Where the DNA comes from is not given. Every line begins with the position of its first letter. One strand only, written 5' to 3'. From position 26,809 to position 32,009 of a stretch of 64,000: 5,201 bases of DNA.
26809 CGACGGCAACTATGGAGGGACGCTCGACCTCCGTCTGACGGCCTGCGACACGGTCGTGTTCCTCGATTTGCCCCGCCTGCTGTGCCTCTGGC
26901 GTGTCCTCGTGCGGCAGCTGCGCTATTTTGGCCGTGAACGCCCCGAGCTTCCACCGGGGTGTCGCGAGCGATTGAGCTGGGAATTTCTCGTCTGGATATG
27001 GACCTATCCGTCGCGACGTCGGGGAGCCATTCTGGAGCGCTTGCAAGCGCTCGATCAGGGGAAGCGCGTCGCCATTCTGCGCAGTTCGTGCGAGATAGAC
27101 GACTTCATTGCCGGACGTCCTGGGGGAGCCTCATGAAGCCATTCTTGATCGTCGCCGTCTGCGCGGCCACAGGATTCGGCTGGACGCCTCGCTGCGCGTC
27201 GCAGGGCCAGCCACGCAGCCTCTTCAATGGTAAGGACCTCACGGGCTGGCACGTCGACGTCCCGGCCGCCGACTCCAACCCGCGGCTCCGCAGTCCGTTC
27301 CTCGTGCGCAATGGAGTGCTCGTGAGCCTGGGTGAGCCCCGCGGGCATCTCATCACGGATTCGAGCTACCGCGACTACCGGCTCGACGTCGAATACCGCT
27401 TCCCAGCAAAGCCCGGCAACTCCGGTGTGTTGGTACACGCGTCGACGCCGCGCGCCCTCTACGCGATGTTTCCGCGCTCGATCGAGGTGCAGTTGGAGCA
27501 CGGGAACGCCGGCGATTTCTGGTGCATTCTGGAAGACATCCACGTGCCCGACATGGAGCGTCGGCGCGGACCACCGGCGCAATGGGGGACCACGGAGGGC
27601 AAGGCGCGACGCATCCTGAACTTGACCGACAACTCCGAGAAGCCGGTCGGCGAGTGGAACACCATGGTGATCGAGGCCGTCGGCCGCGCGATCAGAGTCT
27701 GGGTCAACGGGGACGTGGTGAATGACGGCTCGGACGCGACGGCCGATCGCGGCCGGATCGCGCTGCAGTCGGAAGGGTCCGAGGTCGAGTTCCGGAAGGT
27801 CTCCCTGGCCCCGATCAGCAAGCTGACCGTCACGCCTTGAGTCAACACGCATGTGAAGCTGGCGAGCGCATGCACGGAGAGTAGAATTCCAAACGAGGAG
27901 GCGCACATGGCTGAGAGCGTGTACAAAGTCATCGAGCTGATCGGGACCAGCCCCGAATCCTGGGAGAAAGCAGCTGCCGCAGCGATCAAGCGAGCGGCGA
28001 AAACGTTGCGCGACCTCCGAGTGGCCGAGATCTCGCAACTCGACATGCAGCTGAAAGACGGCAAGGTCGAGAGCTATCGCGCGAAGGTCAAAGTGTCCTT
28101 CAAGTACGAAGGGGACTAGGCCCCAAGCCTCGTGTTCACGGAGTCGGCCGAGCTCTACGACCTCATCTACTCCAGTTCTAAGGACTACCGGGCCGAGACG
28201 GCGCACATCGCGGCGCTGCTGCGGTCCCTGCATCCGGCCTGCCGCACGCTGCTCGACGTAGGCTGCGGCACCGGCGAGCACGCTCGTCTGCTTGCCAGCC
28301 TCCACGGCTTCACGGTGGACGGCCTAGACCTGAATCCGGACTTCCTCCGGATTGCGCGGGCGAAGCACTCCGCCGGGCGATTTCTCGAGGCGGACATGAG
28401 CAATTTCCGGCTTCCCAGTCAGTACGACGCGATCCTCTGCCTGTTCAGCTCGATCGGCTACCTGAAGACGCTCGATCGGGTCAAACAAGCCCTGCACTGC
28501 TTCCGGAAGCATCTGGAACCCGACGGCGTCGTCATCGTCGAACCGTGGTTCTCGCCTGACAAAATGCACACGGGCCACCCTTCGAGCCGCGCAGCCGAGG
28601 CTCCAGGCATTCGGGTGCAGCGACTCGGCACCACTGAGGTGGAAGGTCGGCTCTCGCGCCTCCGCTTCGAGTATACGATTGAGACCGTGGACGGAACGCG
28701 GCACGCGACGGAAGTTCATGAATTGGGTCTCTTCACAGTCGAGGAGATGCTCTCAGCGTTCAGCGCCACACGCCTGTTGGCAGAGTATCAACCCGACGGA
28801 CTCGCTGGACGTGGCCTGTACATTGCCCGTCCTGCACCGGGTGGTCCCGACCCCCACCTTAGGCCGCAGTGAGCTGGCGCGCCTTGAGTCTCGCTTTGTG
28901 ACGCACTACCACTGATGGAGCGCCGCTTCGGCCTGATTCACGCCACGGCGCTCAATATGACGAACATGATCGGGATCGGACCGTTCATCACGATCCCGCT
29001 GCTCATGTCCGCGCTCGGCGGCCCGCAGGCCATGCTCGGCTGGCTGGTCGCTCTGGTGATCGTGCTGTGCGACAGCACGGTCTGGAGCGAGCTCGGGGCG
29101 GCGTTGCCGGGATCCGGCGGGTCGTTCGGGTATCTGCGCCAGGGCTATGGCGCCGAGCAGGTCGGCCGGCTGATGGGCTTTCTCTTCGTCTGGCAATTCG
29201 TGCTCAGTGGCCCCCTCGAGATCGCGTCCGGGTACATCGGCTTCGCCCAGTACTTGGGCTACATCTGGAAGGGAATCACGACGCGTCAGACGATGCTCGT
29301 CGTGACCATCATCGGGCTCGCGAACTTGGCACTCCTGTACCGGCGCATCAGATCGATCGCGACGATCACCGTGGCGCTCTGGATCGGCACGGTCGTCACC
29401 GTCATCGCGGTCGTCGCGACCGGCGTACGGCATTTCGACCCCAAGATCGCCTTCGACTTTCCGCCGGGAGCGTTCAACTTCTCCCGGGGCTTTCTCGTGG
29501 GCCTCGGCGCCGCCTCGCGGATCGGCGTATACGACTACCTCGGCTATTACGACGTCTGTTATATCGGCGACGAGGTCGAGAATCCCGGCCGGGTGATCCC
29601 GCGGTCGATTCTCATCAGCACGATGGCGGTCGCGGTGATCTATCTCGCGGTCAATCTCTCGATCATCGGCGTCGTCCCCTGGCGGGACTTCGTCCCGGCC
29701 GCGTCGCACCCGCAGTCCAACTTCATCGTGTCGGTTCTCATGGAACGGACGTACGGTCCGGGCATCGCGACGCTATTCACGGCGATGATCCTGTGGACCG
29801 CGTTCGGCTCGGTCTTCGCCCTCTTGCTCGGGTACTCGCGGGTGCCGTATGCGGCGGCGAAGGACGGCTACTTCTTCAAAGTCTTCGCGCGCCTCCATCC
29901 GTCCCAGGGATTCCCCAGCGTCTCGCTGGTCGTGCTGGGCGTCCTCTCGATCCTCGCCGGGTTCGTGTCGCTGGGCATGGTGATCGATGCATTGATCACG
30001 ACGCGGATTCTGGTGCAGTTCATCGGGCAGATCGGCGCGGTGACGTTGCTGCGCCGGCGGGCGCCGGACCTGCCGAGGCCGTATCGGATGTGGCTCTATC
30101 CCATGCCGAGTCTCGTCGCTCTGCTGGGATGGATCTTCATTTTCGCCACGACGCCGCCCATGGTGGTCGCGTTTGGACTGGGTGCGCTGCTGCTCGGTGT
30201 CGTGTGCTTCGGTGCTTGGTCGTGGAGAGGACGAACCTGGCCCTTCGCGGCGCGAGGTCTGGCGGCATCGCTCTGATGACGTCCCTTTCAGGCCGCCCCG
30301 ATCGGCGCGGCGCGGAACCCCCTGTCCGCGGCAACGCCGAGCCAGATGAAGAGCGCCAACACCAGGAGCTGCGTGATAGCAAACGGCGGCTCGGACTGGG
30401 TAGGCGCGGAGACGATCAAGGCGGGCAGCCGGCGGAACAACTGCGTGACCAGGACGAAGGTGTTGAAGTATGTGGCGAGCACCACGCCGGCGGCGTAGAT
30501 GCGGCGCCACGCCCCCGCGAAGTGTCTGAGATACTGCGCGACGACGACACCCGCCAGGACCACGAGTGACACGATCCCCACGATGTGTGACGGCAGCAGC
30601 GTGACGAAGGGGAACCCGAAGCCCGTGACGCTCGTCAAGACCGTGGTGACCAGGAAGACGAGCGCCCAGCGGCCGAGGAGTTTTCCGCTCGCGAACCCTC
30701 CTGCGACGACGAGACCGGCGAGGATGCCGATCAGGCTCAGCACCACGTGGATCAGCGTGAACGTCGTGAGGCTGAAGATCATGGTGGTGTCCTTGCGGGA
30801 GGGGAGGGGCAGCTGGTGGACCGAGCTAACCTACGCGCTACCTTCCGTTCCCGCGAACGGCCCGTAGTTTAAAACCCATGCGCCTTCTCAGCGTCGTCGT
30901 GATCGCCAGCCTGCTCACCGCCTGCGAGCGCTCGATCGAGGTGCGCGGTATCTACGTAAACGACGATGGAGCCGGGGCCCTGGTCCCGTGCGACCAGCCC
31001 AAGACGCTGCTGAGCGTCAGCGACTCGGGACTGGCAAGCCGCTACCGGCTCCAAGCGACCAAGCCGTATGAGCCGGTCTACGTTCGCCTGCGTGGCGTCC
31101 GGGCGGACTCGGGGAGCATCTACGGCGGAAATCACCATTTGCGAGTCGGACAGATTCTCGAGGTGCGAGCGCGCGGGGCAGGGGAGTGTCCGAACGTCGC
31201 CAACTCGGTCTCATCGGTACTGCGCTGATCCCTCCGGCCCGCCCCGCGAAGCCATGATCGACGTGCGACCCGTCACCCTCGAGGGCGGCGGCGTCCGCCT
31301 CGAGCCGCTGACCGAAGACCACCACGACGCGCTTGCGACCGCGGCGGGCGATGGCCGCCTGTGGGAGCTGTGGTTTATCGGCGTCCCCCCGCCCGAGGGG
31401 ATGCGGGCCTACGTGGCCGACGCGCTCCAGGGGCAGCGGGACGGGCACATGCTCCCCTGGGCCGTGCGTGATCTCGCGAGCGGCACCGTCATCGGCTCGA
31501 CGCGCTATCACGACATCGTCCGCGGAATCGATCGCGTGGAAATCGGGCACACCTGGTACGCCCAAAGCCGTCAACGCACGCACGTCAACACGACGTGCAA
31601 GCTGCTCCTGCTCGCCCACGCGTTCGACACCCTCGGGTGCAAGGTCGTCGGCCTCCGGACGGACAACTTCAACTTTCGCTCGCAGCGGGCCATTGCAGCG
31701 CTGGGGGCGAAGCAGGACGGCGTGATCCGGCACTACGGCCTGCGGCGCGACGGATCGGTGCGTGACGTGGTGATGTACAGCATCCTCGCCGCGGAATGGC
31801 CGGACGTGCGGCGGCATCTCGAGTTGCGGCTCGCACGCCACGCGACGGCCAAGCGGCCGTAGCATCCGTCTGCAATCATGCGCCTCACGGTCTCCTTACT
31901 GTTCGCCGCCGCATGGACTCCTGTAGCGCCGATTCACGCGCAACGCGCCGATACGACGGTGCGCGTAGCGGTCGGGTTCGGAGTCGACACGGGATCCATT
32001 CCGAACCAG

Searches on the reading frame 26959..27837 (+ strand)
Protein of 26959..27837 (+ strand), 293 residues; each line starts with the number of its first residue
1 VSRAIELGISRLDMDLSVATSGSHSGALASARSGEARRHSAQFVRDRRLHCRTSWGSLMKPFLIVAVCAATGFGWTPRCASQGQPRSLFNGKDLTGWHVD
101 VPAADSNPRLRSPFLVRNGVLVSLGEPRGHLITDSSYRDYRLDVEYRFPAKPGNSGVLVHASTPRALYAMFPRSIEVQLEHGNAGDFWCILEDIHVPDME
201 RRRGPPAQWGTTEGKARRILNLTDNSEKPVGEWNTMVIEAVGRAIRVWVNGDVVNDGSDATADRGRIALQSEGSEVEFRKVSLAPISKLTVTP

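Call 25: search_protein_families(library=pfam, max_evalue=0.01, proteins=[window:26959-27837:+])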
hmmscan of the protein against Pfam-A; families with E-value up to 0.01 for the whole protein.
window:26959-27837:+ (293 aa): 1 family
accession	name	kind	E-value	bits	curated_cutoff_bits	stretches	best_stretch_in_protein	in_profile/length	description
PF06439.18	3keto-disac_hyd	-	3.3e-39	135.3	26.8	1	85-283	2-186/187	3-keto-disaccharide hydrolase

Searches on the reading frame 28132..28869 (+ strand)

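Call 32: search_protein_families(library=pfam, max_evalue=0.0001, proteins=[window:28132-28869:+])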
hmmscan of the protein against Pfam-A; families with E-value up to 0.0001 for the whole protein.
window:28132-28869:+ (246 aa): 6 families
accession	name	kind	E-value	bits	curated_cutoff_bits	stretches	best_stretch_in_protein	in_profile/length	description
PF13649.12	Methyltransf_25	-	3.6e-16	60.1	27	1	41-132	2-97/97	Methyltransferase domain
PF08242.18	Methyltransf_12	-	6.1e-13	49.8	30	1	41-134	1-98/98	Methyltransferase domain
PF08241.18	Methyltransf_11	-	8.3e-13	49.2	21.2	1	41-136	1-95/95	Methyltransferase domain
PF13489.12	Methyltransf_23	-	1.4e-10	41.5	27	1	34-144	20-124/164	Methyltransferase domain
PF13847.12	Methyltransf_31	-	2.2e-06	27.9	27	1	39-137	6-110/145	Methyltransferase domain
PF05401.17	NodS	-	8.2e-05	23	24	0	38-136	45-144/201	Nodulation protein S (NodS)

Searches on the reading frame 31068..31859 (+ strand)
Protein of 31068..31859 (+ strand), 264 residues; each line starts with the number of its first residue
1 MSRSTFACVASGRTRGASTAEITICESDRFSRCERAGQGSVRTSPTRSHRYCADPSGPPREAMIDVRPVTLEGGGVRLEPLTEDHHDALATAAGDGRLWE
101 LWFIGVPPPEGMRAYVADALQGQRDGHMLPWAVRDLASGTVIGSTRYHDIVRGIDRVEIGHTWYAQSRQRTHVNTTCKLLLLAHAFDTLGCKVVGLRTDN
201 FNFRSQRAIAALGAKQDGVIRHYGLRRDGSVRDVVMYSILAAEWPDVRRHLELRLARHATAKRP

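Call 32: search_protein_families(library=pfam, max_evalue=0.0001, proteins=[window:31068-31859:+])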
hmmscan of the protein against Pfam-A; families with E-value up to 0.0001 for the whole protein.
window:31068-31859:+ (264 aa): 1 family
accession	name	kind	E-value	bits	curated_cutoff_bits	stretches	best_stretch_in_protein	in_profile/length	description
PF13302.13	Acetyltransf_3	-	8.5e-16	59.3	25.4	1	77-215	3-138/138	Acetyltransferase (GNAT) domain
